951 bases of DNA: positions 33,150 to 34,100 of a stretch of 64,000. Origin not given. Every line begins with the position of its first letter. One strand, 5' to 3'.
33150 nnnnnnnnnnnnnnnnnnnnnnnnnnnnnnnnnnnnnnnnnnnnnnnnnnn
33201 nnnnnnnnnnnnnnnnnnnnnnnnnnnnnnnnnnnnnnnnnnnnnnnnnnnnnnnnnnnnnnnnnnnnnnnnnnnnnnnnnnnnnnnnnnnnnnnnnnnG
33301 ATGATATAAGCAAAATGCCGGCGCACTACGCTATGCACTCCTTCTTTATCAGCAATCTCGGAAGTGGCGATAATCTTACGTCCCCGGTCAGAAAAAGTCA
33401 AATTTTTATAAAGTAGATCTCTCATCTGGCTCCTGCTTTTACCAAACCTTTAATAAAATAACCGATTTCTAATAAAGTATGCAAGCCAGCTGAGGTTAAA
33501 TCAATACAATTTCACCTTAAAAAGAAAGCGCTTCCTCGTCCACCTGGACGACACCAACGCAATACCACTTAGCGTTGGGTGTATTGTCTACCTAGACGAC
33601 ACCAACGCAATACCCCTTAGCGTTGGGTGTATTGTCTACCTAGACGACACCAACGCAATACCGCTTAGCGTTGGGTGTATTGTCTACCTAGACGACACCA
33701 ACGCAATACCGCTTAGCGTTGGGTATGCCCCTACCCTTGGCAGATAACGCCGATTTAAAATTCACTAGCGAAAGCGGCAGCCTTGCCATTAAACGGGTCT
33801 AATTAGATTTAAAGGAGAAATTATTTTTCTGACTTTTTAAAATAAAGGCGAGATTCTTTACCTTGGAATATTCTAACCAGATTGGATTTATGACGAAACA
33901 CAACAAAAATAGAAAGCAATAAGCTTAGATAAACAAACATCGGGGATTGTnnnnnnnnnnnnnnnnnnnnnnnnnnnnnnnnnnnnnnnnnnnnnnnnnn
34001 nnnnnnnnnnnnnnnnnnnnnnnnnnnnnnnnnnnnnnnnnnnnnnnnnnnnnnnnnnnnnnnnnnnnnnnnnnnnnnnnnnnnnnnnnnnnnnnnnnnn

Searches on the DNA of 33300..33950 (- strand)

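Call 5: search_rna_families(source=window, start=33300, end=33950, threshold=evalue, max_evalue=10)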
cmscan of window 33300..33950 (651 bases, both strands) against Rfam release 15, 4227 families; matches with E-value up to 10: 2.
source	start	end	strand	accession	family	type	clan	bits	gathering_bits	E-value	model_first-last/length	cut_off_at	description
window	33429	33512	-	RF00724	mir-282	Gene; miRNA;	-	16.4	55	4.1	1-92/92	no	mir-282 microRNA precursor family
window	33649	33724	-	RF00820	mir-248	Gene; miRNA;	-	14.2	90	5.8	1-93/93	no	mir-248 microRNA precursor family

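Call 32: build_rna_model(alignment_id=A3, structure=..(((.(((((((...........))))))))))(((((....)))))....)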
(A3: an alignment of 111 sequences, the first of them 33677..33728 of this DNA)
Model R1 built from alignment A3 (111 sequences, 52 columns); structure: as given.
model positions 52; base pairs 15; branch points 1; effective number of sequences 12.38; information 1.066 bits per position. Calibrated on 0.2 Mb of random sequence (short: E-values are rough).
structure used (alignment columns):
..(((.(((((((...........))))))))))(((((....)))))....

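Call 33: search_with_rna_model(model_id=R1, source=window, filters=off, max_evalue=10, show_alignments=0)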
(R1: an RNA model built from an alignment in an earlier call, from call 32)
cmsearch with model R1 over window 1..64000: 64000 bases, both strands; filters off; matches with E-value up to 10: 13.
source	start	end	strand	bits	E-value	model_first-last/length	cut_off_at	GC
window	33533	33584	-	69.5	1e-15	1-52/52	no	0.54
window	33629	33680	-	65.1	1.4e-14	1-52/52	no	0.48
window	33681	33726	-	49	2e-10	3-48/52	no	0.5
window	33585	33628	-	35.4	6.6e-07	3-48/52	no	0.52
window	44616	44662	-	15.3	0.098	1-52/52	no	0.53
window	33560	33602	+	12.3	0.58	1-52/52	no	0.47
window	23388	23412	-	12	0.69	7-31/52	no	0.6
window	33608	33650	+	11.3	1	1-52/52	no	0.49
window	33656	33698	+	11.3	1.1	1-52/52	no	0.49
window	31483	31511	+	8.3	6.1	1-52/52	no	0.31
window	44678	44730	-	8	7.2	1-52/52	no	0.4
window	4986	5026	+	7.9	7.7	1-52/52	no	0.29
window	48587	48613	-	7.8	8.5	1-52/52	no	0.33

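Call 37: search_with_rna_model(model_id=R1, sources=[L009, L010, L011, L012, L013, L014, L015, L016, L017, L018, L019, L020, L021, L022, L023, L024, L025, L026, L027, L028, L029, L030, L031, L032, L033, L034, L035, L036, L037, L038, L039, L040, L041, L042, L043, L044, L045, L046, L047, L048, L049, L050, L051, L052, L053, L054, L055, L056, L057, L058], max_evalue=1)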
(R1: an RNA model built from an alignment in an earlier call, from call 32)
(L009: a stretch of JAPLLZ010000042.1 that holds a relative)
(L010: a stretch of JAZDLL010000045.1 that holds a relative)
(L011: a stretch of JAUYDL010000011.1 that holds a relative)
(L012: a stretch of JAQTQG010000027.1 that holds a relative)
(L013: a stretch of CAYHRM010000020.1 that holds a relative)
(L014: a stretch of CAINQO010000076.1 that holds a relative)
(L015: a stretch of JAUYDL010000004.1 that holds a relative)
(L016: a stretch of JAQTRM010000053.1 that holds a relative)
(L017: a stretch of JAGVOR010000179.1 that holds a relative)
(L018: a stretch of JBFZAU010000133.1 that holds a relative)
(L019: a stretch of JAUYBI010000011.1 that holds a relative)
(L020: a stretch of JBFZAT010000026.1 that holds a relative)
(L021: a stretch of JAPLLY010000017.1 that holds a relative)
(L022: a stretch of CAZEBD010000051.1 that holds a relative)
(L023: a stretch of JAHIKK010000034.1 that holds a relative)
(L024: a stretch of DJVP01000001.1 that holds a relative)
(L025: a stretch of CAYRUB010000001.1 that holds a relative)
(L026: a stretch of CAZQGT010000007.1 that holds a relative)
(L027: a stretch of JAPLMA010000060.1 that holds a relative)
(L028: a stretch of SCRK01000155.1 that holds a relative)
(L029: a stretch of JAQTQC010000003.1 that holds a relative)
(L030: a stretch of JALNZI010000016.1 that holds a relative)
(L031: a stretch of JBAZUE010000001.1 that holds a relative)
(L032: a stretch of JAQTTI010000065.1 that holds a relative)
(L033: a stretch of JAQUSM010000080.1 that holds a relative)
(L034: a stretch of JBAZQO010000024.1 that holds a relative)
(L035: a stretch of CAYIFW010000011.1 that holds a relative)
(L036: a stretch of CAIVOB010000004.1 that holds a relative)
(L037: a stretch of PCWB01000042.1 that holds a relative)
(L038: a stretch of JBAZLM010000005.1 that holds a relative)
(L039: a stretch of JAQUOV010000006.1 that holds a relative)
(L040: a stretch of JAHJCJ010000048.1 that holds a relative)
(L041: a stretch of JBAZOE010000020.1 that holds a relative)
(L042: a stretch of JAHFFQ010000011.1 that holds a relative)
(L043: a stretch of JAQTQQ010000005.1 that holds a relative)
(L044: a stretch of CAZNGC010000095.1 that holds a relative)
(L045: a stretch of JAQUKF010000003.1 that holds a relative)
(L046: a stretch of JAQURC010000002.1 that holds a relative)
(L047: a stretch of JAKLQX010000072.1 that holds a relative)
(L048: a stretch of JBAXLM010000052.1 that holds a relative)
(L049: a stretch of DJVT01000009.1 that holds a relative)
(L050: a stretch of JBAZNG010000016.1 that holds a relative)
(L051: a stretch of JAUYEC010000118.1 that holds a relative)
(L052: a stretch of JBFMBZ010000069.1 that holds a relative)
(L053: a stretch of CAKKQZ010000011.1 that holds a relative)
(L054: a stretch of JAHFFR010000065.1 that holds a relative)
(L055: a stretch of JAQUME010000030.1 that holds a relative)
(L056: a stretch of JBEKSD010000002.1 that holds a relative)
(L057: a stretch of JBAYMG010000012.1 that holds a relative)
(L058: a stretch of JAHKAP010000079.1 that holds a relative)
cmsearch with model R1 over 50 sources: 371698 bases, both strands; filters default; matches with E-value up to 1: 4.
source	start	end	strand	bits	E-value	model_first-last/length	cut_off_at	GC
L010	3849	3900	+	52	1.9e-10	1-52/52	no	0.6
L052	4479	4526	-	19.6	0.044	1-52/52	no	0.67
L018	3793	3813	+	18.8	0.07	9-29/52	no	0.67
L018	3656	3678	+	18.8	0.072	8-30/52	no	0.52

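Call 43: search_rna_families(sources=[L131, L158, L085, L109, L081, L035, L037, L025, L031, L053, L058, L010, L018], threshold=gathering)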
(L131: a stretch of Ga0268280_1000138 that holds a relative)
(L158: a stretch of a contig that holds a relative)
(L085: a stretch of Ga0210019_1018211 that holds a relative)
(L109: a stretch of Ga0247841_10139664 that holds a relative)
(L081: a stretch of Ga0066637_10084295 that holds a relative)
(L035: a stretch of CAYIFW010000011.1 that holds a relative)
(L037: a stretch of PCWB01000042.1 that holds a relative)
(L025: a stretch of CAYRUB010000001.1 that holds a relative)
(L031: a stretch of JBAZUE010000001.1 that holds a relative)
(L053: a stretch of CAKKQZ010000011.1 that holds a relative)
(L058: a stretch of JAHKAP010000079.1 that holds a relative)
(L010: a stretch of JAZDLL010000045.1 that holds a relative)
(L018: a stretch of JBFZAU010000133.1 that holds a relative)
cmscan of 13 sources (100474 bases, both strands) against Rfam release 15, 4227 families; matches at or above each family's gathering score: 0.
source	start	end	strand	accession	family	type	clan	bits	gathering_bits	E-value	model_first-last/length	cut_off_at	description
